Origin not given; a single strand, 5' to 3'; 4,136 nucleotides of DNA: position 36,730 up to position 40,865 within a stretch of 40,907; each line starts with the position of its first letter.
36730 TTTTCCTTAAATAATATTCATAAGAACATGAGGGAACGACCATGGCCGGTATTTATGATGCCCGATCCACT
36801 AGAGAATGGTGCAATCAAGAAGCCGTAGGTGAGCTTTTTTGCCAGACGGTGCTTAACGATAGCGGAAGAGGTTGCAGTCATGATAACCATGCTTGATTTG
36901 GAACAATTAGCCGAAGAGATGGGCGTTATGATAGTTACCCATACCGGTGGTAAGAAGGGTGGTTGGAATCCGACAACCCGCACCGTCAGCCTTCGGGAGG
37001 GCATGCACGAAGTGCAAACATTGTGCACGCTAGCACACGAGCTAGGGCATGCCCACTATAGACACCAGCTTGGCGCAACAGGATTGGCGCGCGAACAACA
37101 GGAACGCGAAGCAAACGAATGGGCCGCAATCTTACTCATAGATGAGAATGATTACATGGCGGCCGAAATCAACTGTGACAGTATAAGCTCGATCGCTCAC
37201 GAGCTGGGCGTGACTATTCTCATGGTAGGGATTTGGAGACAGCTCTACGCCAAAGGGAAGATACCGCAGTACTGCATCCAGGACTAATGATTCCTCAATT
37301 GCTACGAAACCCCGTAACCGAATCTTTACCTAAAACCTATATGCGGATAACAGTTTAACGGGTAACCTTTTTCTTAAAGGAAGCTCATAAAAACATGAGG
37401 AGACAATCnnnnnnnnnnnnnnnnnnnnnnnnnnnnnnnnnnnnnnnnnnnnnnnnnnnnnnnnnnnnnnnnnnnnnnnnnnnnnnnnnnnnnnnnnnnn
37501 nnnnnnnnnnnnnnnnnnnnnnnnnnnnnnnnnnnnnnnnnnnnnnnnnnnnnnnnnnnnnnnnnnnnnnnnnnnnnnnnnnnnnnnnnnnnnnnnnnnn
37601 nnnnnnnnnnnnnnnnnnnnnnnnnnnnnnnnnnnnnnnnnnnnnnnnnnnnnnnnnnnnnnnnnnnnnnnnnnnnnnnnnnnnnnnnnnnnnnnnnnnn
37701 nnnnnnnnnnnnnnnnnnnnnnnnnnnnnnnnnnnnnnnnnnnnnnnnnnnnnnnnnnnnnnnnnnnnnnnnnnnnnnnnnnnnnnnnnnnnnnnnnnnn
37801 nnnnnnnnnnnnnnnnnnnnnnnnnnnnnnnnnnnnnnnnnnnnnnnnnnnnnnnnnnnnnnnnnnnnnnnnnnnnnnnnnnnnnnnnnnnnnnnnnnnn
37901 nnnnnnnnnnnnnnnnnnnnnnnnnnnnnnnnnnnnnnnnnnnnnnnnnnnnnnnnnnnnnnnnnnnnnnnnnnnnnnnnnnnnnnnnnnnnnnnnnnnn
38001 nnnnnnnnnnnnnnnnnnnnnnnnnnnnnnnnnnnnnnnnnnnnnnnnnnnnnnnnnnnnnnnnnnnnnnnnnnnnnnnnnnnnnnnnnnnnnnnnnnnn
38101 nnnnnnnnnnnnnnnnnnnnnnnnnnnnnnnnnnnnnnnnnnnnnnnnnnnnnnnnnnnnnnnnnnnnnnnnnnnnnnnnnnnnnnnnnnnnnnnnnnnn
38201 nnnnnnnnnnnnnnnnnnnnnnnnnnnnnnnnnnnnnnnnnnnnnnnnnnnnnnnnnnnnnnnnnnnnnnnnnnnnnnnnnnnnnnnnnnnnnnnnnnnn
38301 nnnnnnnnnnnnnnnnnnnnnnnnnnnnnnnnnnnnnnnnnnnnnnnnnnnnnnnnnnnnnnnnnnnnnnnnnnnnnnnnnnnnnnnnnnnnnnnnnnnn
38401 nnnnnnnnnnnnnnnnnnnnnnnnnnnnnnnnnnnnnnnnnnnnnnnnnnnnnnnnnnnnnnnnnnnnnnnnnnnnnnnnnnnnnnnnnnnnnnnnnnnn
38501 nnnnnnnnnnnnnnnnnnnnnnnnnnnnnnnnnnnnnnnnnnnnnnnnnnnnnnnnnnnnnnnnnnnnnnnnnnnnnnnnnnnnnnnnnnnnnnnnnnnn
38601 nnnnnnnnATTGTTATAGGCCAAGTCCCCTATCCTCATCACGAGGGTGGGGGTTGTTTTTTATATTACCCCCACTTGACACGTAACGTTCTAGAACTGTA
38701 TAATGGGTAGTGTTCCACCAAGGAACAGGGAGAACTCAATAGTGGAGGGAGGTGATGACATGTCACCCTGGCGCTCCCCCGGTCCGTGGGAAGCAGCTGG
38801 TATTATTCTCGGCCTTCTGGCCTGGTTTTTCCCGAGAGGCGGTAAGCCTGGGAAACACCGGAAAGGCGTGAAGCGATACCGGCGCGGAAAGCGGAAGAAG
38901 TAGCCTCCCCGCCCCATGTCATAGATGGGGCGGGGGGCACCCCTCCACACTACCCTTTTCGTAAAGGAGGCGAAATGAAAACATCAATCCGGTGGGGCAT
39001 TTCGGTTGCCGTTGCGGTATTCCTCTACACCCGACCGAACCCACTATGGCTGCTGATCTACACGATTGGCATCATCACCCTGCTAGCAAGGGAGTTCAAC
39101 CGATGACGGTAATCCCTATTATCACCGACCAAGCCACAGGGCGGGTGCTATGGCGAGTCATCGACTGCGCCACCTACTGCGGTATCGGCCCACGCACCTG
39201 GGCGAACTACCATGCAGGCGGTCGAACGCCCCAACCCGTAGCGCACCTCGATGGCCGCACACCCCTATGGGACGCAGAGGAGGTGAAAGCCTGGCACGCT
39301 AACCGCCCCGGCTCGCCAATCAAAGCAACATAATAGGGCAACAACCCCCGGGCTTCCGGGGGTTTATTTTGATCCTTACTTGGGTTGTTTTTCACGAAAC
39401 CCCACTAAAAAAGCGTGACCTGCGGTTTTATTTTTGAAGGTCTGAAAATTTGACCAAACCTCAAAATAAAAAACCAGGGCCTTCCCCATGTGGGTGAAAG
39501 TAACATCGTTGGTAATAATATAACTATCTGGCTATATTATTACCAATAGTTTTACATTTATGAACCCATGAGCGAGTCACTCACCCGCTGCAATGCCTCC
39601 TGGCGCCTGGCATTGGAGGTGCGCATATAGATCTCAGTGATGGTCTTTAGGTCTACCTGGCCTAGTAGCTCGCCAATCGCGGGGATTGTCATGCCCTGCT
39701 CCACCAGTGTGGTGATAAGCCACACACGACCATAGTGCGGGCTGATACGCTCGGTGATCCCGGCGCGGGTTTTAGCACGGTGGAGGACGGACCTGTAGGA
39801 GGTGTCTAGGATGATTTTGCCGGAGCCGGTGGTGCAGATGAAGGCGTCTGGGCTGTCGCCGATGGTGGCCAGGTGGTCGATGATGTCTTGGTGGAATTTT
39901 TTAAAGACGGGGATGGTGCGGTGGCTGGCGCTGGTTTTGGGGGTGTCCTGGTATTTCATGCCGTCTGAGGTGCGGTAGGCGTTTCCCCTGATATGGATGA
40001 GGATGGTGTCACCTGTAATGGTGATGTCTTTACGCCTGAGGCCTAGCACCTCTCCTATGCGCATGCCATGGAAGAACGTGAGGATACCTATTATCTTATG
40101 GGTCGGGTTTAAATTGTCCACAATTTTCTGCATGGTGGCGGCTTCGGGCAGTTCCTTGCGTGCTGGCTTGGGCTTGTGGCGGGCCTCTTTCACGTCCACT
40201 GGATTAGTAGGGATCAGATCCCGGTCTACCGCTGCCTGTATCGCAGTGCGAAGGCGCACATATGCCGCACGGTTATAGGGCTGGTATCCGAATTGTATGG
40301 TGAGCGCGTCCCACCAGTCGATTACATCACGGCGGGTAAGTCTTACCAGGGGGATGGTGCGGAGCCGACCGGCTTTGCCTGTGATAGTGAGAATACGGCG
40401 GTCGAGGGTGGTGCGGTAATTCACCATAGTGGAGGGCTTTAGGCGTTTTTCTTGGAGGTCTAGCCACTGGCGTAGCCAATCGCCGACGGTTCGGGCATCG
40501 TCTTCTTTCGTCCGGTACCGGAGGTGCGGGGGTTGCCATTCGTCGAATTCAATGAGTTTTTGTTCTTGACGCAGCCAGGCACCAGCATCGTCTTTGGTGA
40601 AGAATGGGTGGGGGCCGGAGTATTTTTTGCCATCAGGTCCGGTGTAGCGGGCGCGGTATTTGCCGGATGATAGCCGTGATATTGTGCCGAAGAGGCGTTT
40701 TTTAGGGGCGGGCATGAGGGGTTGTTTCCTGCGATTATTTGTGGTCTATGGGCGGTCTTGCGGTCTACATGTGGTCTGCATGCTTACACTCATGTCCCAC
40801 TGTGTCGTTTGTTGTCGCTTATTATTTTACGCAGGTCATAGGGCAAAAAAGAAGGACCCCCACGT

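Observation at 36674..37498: Diverged ~190-bp direct duplication of a leader plus the first ~30 codons brackets the ImmA-like gene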

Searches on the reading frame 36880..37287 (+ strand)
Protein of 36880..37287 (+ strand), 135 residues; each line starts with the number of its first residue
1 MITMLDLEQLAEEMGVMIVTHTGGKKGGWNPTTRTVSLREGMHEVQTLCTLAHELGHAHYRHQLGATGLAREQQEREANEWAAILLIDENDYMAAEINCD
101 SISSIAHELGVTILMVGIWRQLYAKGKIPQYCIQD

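Call 7: search_protein_families(library=pfam, proteins=[window:36880-37287:+], max_evalue=0.01)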
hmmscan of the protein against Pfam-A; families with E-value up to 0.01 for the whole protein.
window:36880-37287:+ (135 aa): 3 families
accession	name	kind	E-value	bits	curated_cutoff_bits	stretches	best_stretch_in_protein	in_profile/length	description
PF06114.19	Peptidase_M78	-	1e-12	48.3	22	1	12-116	2-118/123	IrrE N-terminal-like domain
PF20573.4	DUF6782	-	0.0033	17.1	27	1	7-59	48-102/241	Putative metallopeptidase family (DUF6782)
PF04298.18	Zn_peptidase_2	-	0.0075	16.3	27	0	16-63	53-103/218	Putative neutral zinc metallopeptidase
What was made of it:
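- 36880..37287 (+): ImmA-like M78 metallopeptidase, complete, with HELGH motif. Pfam Peptidase_M78 1e-12 (call 7).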

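Call 8: search_protein_families(library=phrogs, proteins=[window:36880-37287:+], max_evalue=0.01)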
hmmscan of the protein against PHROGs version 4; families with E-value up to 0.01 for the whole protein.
window:36880-37287:+ (135 aa): 4 families
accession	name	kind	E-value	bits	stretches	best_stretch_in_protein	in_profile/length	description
phrog_87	-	other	8.6e-24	85.5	1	3-123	39-164/227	metallo-protease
phrog_2439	-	transcription regulation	6.3e-07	29.6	1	9-93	153-246/367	transcriptional regulator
phrog_1914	-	unknown function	0.00025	21.8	1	50-112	97-166/222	-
phrog_19315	-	unknown function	0.0043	17.1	1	50-114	98-170/348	-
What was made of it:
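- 36880..37287 (+): PHROG metallo-protease 9e-24 (call 8).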

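Call 22: find_homologous_proteins(query=window:36880-37287:+)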
Query window:36880-37287:+ (135 aa): 425 proteins with E <= 0.001 among 1181 candidates; the best 120 are listed.
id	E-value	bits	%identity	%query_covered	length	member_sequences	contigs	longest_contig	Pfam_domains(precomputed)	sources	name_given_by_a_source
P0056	1.4e-84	298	99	100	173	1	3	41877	PF06114.20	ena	-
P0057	2.0e-83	295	97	100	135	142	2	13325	PF06114.20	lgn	-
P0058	8.9e-70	251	98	87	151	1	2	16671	PF06114.20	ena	-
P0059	2.7e-55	204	96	73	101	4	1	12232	PF06114.20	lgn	-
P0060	1.3e-52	195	98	67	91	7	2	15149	PF06114.20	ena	-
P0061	8.1e-41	157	55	97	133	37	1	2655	PF06114.20,PF10463.16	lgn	-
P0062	5.0e-37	145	55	91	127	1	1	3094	PF06114.20,PF10463.16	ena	-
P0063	1.1e-33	134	54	90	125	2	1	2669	PF06114.20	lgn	-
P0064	2.0e-33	133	48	98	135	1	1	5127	PF06114.20,PF10463.16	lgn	-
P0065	2.1e-27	114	47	90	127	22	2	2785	PF06114.20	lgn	-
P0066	1.1e-23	101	50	87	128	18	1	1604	PF06114.20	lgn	-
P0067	6.3e-23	99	47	94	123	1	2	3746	PF06114.20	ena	-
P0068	6.7e-23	99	48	93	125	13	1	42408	PF06114.20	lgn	-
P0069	2.2e-22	97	47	89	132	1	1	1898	PF06114.20,PF10463.16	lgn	-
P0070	2.4e-22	97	43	91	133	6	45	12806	PF06114.20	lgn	-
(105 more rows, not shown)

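Call 24: find_encoding_contigs(protein=P0056, flank=5000, max_places=4)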
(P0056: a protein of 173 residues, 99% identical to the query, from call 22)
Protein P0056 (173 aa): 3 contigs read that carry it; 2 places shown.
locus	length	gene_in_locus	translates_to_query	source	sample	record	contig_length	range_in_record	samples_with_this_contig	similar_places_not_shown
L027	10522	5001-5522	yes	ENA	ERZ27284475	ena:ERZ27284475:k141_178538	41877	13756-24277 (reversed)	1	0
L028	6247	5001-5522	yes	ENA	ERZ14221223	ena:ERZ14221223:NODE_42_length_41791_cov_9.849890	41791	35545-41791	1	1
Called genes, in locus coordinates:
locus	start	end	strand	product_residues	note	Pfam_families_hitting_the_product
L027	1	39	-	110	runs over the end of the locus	PF24792:DUF7701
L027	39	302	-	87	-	-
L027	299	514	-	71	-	PF24729:Acb2_Tad1_hairpin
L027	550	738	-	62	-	-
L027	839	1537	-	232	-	-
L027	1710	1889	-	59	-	PF12728:HTH_17, PF00376:MerR (faint)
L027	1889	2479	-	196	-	-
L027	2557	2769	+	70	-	-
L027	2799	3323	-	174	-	-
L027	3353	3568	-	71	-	-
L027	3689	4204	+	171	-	-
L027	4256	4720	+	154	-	-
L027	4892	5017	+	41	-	-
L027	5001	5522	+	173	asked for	PF06114:Peptidase_M78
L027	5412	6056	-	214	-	PF13613:HTH_Tnp_4 (weak), PF01609:DDE_Tnp_1, PF13359:DDE_Tnp_4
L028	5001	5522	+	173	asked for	PF06114:Peptidase_M78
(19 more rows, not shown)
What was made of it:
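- The 173-aa form comes from an IS insertion (call 24).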

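Call 25: find_encoding_contigs(protein=P0058, flank=5000, max_places=4)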
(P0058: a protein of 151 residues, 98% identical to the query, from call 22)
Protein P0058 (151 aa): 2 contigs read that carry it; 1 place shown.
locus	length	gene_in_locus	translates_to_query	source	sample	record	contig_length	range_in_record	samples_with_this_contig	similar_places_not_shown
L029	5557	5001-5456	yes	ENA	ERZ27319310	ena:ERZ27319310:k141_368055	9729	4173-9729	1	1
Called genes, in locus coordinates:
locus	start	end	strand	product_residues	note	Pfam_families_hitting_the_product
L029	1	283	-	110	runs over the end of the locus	PF24792:DUF7701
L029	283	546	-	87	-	-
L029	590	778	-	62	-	-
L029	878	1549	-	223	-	-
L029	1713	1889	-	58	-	PF12728:HTH_17, PF00376:MerR (faint)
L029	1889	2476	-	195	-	-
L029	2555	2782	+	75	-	-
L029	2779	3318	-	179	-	-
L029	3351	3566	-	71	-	-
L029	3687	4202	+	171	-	-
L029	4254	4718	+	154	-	-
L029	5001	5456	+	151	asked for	PF06114:Peptidase_M78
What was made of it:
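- The 151-aa form ends at a contig end (call 25).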

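Call 26: find_encoding_contigs(protein=P0061, flank=5000, max_places=3)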
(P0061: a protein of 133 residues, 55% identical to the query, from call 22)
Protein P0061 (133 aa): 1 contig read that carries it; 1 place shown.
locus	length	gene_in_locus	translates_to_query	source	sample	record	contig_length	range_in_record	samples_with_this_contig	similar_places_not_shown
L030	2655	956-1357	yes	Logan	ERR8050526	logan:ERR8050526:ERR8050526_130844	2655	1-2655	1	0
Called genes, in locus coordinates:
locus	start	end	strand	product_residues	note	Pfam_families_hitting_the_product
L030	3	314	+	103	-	?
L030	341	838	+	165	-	-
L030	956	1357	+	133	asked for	PF06114:Peptidase_M78, PF10463:Peptidase_U49 (weak)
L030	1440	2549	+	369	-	PF26003:Integrase_N_phage (weak), PF00589:Phage_integrase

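Call 27: find_encoding_contigs(protein=P0064, flank=5000, max_places=3)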
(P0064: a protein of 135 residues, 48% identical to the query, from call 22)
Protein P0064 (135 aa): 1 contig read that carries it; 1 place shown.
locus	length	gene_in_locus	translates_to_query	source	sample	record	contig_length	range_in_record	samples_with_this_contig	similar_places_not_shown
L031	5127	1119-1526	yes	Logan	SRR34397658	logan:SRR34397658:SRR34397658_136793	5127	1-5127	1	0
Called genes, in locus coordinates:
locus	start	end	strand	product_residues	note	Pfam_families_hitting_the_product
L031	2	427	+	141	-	?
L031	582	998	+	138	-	-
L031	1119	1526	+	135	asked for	PF06114:Peptidase_M78, PF10463:Peptidase_U49 (weak)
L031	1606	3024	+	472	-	-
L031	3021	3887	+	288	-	PF02086:MethyltransfD12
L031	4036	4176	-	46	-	-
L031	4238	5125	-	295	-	?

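Call 28: find_encoding_contigs(protein=P0062, flank=5000, max_places=3)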
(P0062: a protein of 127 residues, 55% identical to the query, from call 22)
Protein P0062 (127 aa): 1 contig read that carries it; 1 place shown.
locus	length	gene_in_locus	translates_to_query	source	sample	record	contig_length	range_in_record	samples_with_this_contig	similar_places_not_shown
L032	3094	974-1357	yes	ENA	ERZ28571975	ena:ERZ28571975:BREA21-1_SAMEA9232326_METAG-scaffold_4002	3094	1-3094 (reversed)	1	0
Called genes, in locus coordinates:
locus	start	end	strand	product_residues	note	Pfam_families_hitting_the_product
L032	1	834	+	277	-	?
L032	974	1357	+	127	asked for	PF06114:Peptidase_M78, PF10463:Peptidase_U49 (weak)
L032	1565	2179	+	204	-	PF13411:MerR_1 (weak), PF04255:DUF433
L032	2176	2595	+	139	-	PF18478:PIN_10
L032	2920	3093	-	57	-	?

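Call 56: search_protein_families(library=padloc, proteins=[window:36880-37287:+], max_evalue=0.1)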
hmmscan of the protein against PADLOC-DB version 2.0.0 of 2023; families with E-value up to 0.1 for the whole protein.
window:36880-37287:+ (135 aa): 12 families
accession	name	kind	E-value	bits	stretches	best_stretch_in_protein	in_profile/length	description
PDLC04141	capP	-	7e-06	23.7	1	50-113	70-143/242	capP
PDLC03949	RmrA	-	9.2e-05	19.5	1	51-105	193-244/363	-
PDLC03946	RmrA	-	0.00029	17.7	1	51-97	194-238/357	-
PDLC03953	RmrA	-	0.00036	17.9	1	41-111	202-271/373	-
PDLC03954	RmrA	-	0.00043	17.3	1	44-91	205-256/380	-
PDLC03945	RmrA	-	0.00053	17.3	1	50-94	211-258/394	-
PDLC03011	peptidase_U41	-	0.00079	17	1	47-88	159-197/378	-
PDLC02355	Lit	-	0.0039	14.5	1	51-90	153-191/290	Lit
PDLC01738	TnsC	-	0.0039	14.5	0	3-21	149-167/283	TnsC_0_V-K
PDLC04776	PDC-M69B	-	0.0065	14.2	1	50-103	84-144/272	-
PDLC03944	RmrA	-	0.0075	13.4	1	50-94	202-250/384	-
PDLC03947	RmrA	-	0.0097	12.8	1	29-93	189-258/383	-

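Call 69: find_related_loci(query=L032:1-831:+, collection=viral_contigs, flank=3000)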
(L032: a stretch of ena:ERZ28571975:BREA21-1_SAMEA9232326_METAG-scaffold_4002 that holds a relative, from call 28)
Query L032:1-831:+ (277 aa) in viral_contigs; peptide patterns used: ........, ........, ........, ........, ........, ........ (x = any residue, [..] = any of these).
5 stretches matched a pattern, but none encodes a relative of the query by tblastn (E <= 1e-3).
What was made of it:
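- Tried and rejected: None found in viral contigs (call 69).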

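Call 71: search_protein_families(library=pfam, proteins=[L032:1-831:+, L030:341-835:+], max_evalue=0.1)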
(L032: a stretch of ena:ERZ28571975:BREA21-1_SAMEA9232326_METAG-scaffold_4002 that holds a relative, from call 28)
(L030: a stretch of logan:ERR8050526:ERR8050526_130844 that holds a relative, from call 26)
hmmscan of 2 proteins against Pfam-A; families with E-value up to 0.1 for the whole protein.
L032:1-831:+ (277 aa): 0 families

L030:341-835:+ (165 aa): 0 families

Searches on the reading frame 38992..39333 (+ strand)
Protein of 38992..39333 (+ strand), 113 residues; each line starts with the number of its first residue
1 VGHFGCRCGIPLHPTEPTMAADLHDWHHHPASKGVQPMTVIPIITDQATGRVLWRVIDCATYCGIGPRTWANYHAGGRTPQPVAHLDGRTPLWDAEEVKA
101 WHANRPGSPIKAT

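Call 7: search_protein_families(library=pfam, proteins=[window:38992-39333:+], max_evalue=0.01)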
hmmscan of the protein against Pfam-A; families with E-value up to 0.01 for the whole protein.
window:38992-39333:+ (113 aa): 0 families

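Call 8: search_protein_families(library=phrogs, proteins=[window:38992-39333:+], max_evalue=0.01)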
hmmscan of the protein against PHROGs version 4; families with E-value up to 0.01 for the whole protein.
window:38992-39333:+ (113 aa): 2 families
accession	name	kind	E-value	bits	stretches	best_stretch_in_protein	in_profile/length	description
phrog_597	-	DNA, RNA and nucleotide metabolism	2.4e-14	54.8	1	42-108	101-167/200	DNA binding protein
phrog_66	-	integration and excision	1.8e-06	28.9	1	42-107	82-145/412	excisionase and transcriptional regulator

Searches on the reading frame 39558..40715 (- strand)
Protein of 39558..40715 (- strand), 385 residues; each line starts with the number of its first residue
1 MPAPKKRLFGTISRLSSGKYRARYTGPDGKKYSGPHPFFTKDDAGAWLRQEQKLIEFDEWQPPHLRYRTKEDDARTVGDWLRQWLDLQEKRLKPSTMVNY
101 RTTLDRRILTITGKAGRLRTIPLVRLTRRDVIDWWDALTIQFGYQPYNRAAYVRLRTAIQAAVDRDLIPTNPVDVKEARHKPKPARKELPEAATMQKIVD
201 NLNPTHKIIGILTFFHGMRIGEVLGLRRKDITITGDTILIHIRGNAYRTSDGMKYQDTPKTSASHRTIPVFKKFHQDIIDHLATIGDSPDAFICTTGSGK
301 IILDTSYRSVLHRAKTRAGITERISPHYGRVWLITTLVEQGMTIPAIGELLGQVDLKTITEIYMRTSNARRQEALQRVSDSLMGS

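Call 7: search_protein_families(library=pfam, proteins=[window:39558-40715:-], max_evalue=0.01)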
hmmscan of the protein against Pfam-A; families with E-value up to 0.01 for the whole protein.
window:39558-40715:- (385 aa): 2 families
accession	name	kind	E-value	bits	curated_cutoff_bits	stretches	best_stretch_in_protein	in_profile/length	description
PF00589.27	Phage_integrase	-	1.1e-13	51.7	27.1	1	195-367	8-169/172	Phage integrase family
PF14659.12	Phage_int_SAM_3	-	1.6e-05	25.5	22.6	1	76-111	1-36/58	Phage integrase, N-terminal SAM-like domain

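Call 8: search_protein_families(library=phrogs, proteins=[window:39558-40715:-], max_evalue=0.01)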
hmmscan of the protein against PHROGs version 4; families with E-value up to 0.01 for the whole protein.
window:39558-40715:- (385 aa): 3 families
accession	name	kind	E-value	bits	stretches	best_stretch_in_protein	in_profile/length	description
phrog_1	-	integration and excision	5.2e-49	169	1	13-383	117-452/611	integrase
phrog_216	-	integration and excision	4.2e-19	69.7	1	150-379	17-237/301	integrase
phrog_7685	-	integration and excision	8.6e-06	26.5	1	237-378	103-235/240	integrase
